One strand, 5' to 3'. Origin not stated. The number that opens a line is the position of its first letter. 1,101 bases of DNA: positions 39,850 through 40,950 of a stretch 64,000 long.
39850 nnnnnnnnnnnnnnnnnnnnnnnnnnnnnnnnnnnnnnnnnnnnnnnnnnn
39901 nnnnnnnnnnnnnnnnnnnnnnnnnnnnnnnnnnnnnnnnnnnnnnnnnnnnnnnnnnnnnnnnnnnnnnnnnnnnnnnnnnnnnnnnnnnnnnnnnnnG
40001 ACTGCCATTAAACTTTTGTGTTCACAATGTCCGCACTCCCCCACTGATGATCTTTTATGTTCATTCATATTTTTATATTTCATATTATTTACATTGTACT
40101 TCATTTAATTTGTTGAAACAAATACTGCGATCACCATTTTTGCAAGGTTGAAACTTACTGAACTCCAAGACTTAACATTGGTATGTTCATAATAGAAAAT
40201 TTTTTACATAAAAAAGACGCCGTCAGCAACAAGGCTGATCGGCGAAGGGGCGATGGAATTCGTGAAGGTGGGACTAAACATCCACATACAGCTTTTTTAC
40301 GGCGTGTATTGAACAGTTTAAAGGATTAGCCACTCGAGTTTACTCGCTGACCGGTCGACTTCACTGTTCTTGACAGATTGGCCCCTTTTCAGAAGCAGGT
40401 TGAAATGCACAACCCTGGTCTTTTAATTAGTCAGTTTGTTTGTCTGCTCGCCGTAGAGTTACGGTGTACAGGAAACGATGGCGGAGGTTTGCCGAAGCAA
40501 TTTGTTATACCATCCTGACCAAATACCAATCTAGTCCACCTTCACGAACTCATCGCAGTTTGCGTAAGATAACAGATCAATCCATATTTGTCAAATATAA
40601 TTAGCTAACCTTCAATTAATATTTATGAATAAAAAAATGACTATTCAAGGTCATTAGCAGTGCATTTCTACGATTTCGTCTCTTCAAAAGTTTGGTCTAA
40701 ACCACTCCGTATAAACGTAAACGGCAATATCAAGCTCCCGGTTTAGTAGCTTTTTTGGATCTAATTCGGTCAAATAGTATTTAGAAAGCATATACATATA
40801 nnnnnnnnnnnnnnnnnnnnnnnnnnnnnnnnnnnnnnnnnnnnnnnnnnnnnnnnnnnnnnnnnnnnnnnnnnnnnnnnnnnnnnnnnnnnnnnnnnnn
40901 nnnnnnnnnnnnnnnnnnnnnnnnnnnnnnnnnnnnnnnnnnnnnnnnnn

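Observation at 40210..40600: Unassigned structured RNA candidate of about 350 nt with promoter, 17-bp terminal helix and intrinsic terminator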

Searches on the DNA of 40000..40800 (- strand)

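Call 3: search_rna_families(source=window, start=40000, end=40800, threshold=evalue, max_evalue=10, show_alignments=4)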
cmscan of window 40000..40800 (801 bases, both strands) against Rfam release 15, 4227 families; matches with E-value up to 10: 2.
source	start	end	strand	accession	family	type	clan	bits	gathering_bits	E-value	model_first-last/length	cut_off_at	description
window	40066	40188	+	RF01486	rli62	Cis-reg;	-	15.2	83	5.4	1-135/135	no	Listeria sRNA rli62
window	40234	40292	+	RF00593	snoU83B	Gene; snRNA; snoRNA; CD-box;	-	14.5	35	6.9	1-94/94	no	Small nucleolar RNA U83B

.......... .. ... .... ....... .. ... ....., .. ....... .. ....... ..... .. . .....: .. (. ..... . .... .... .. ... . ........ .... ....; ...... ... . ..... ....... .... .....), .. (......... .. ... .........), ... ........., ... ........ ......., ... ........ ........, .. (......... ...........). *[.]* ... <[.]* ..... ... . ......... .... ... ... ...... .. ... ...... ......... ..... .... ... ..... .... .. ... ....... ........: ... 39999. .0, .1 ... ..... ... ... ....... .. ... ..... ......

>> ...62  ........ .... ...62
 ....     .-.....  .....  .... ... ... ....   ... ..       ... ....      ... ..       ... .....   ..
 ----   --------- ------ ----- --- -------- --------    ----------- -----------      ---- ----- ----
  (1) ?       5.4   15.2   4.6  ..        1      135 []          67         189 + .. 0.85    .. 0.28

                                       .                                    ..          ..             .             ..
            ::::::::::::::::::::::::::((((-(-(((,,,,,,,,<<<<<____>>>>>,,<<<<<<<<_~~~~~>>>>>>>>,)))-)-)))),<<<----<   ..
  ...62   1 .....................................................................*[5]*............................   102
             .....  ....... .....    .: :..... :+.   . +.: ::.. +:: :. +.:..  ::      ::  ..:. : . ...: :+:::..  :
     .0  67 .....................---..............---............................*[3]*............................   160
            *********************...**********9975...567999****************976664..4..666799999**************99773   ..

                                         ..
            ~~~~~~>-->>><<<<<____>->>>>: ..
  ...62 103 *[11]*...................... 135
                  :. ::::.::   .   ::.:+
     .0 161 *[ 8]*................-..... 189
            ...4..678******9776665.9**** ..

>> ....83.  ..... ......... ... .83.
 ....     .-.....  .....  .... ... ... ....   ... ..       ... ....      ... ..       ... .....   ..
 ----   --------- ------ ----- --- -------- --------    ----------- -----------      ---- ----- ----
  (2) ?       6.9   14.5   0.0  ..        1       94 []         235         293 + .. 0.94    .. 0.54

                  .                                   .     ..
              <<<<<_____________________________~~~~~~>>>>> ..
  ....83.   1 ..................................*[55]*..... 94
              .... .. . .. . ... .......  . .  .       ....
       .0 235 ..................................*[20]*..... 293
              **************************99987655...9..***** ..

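Call 20: search_dna_similar(query=window:40205-40600:-, collection=phages, mode=distant, max_evalue=0.1)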
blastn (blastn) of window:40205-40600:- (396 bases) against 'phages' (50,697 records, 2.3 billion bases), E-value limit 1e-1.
No match.

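Call 21: search_dna_similar(query=window:40205-40600:-, collection=plasmids, mode=distant, max_evalue=0.1)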
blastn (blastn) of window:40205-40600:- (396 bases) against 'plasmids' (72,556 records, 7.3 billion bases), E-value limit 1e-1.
No match.
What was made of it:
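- Tried and rejected: blastn (word 11) against 50,697 phage and 72,556 plasmid records found nothing (calls 20, 21).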

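Call 45: search_rna_families(source=window, start=40200, end=40570, threshold=evalue, max_evalue=10, show_alignments=3)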
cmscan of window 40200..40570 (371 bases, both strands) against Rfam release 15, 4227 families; matches with E-value up to 10: 1.
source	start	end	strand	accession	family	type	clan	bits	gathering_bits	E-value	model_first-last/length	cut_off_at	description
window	40234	40292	+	RF00593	snoU83B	Gene; snRNA; snoRNA; CD-box;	-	14.5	35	3.2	1-94/94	no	Small nucleolar RNA U83B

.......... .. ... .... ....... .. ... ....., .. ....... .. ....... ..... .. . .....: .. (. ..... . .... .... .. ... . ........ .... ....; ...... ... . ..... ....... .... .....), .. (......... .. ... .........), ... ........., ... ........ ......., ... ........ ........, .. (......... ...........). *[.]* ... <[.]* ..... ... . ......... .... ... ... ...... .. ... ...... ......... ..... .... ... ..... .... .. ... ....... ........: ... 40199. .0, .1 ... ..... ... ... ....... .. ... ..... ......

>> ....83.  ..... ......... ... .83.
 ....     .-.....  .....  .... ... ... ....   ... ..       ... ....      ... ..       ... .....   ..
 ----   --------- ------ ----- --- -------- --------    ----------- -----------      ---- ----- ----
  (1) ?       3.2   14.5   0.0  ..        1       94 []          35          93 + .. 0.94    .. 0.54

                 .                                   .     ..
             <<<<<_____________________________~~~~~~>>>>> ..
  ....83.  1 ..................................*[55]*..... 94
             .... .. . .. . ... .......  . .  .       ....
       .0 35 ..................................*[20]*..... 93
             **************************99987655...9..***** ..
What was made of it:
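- On Riboswitch / transcription attenuator: No riboswitch family scores at E<=10 (call 45).
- No covariance model of these families scores even at E<=10 on a 371-nt search space (call 45).
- Tried and rejected: Rfam at E<=10 on 801 nt and on 371 nt gave only noise: rli62 at E 5.4 and snoU83B at E 3-7 (calls 3, 45).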

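Call 77: build_rna_model(alignment_id=A1, structure=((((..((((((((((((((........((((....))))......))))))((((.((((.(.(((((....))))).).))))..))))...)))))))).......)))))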
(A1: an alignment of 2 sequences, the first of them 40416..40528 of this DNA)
Model R1 built from alignment A1 (2 sequences, 113 columns); structure: as given.
model positions 113; base pairs 36; branch points 1; effective number of sequences 0.63; information 0.59 bits per position. Calibrated on 0.2 Mb of random sequence (short: E-values are rough).
structure used (alignment columns):
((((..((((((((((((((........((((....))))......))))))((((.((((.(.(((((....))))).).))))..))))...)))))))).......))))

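Call 78: search_with_rna_model(model_id=R1, sources=[window, L007, L008, L009, L010, L011, L012, L013, L014, L015, L016, L017, L018, L019, L020, L021, L022, L026, L027, L028], max_evalue=10)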
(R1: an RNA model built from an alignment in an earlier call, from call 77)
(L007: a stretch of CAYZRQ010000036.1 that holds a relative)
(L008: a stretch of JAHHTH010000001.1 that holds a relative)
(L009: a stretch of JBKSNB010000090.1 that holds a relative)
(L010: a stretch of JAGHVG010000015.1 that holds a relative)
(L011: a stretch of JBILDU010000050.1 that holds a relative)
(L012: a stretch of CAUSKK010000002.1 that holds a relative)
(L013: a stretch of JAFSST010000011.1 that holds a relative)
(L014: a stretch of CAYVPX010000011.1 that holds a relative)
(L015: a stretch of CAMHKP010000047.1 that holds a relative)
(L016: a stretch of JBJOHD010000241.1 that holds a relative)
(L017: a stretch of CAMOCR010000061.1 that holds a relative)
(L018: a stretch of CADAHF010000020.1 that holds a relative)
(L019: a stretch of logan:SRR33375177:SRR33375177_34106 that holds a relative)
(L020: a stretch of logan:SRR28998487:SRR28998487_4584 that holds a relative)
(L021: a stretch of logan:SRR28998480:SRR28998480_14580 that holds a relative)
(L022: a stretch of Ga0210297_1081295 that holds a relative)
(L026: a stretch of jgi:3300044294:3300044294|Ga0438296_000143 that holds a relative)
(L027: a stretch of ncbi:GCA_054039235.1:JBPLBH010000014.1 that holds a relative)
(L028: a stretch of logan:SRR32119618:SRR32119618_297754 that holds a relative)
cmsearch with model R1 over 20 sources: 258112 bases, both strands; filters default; matches with E-value up to 10: 1.
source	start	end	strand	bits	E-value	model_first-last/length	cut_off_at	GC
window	40416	40528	-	142.8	1.3e-40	1-113/113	no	0.44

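Call 79: build_rna_model(alignment_id=A2, structure=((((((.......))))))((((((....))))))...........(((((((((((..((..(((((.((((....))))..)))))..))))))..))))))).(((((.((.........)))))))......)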
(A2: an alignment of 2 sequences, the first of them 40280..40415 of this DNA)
Model R2 built from alignment A2 (2 sequences, 136 columns); structure: as given.
model positions 136; base pairs 41; branch points 3; effective number of sequences 0.68; information 0.591 bits per position. Calibrated on 0.2 Mb of random sequence (short: E-values are rough).
structure used (alignment columns):
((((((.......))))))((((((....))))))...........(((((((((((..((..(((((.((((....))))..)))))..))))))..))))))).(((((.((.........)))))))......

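Call 80: search_with_rna_model(model_id=R2, sources=[window, L007, L008, L009, L010, L011, L012, L013, L014, L015, L016, L017, L018, L019, L020, L021, L022, L026, L027, L028], max_evalue=10)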
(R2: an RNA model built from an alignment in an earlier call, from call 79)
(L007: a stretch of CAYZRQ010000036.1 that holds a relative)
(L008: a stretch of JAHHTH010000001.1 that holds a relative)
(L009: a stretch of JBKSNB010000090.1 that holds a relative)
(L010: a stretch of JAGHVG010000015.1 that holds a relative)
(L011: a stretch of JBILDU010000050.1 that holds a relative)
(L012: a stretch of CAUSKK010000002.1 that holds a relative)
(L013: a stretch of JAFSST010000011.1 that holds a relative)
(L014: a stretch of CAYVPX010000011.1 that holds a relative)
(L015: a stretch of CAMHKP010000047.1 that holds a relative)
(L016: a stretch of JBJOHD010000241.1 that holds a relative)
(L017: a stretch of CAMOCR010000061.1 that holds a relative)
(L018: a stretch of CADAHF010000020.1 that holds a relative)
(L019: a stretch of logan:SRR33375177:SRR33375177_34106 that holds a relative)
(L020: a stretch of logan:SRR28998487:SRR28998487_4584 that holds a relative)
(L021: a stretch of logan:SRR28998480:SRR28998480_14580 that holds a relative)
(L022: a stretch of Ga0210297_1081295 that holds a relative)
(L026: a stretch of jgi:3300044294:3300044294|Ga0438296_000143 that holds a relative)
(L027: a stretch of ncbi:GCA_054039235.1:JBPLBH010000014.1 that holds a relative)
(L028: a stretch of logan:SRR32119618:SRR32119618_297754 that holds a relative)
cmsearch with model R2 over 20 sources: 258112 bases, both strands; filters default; matches with E-value up to 10: 1.
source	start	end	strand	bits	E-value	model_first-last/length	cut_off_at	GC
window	40280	40415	-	172.5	1.4e-39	1-136/136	no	0.46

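Call 82: search_with_rna_model(model_id=R1, source=L029, max_evalue=10, filters=off, show_alignments=2)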
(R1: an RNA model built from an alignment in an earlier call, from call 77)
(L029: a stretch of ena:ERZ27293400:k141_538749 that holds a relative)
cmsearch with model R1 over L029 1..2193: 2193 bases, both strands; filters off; matches with E-value up to 10: 13.
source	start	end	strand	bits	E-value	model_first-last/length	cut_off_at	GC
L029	1413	1483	-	7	0.57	1-113/113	no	0.31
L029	454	505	-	6.8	0.64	1-113/113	no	0.65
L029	1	43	-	6.8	0.64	1-113/113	no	0.42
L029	1552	1593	-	5.5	1.6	1-113/113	no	0.33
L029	1339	1382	-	5.3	1.9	1-113/113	no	0.55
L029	426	450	+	5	2.3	1-113/113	no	0.48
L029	1691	1738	+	4.4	3.6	1-113/113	no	0.38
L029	896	926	+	4.3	3.8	1-113/113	no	0.42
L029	1946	1974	-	3.8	5.6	1-113/113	no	0.52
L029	748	774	+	3.7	5.7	1-113/113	no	0.26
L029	1348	1371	+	3.6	6.3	1-113/113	no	0.5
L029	1008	1031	-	3.5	6.5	1-113/113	no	0.33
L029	118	131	-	3.3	7.5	1-113/113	no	0.64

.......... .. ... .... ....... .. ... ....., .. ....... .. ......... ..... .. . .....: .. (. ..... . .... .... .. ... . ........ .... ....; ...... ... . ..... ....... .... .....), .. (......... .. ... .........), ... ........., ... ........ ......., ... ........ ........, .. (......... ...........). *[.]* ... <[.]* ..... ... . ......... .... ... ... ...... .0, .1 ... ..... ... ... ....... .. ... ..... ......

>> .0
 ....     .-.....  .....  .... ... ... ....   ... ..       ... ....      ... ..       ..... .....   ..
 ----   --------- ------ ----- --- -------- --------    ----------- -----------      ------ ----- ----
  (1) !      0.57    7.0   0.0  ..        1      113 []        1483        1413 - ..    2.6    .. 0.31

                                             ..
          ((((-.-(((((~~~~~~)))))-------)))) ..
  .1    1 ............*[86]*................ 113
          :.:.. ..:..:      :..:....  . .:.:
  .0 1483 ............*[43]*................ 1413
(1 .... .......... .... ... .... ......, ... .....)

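Call 83: search_with_rna_model(model_id=R2, source=L029, max_evalue=10, filters=off, show_alignments=2)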
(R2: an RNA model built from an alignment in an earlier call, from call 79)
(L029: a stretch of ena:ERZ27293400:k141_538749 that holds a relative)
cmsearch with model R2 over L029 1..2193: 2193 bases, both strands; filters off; matches with E-value up to 10: 6.
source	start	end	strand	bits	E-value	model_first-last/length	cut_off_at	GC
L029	1262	1311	-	7.4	0.13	1-136/136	no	0.46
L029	57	208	+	4.4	0.69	1-136/136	no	0.56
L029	1401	1479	-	2.7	1.9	46-130/136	no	0.28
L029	2004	2054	-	2.4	2.2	1-136/136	no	0.51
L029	381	498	+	1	4.7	1-136/136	no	0.58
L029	1657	1747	+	0.3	7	1-136/136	no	0.41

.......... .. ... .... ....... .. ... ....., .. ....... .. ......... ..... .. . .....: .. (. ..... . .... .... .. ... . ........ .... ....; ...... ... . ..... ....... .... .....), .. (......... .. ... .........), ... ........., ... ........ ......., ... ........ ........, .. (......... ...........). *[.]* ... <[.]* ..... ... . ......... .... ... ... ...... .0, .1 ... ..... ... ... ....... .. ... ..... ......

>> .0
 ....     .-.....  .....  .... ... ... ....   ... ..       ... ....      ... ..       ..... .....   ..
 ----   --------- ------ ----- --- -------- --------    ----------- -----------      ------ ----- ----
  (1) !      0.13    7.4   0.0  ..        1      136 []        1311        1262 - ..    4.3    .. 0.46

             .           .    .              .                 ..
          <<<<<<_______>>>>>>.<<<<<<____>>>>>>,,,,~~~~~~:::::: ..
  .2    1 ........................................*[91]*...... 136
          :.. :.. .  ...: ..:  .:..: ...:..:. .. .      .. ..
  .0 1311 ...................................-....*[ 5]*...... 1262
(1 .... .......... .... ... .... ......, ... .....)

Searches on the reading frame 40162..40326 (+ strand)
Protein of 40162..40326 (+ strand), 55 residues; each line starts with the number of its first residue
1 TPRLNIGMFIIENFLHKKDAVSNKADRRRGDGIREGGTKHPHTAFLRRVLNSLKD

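Call 68: find_related_loci(query=window:40162-40326:+, collection=viral_contigs, flank=3000)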
Query window:40162-40326:+ (55 aa) in viral_contigs; peptide patterns used: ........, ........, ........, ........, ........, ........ (x = any residue, [..] = any of these).
59 stretches matched a pattern, but none encodes a relative of the query by tblastn (E <= 1e-3).
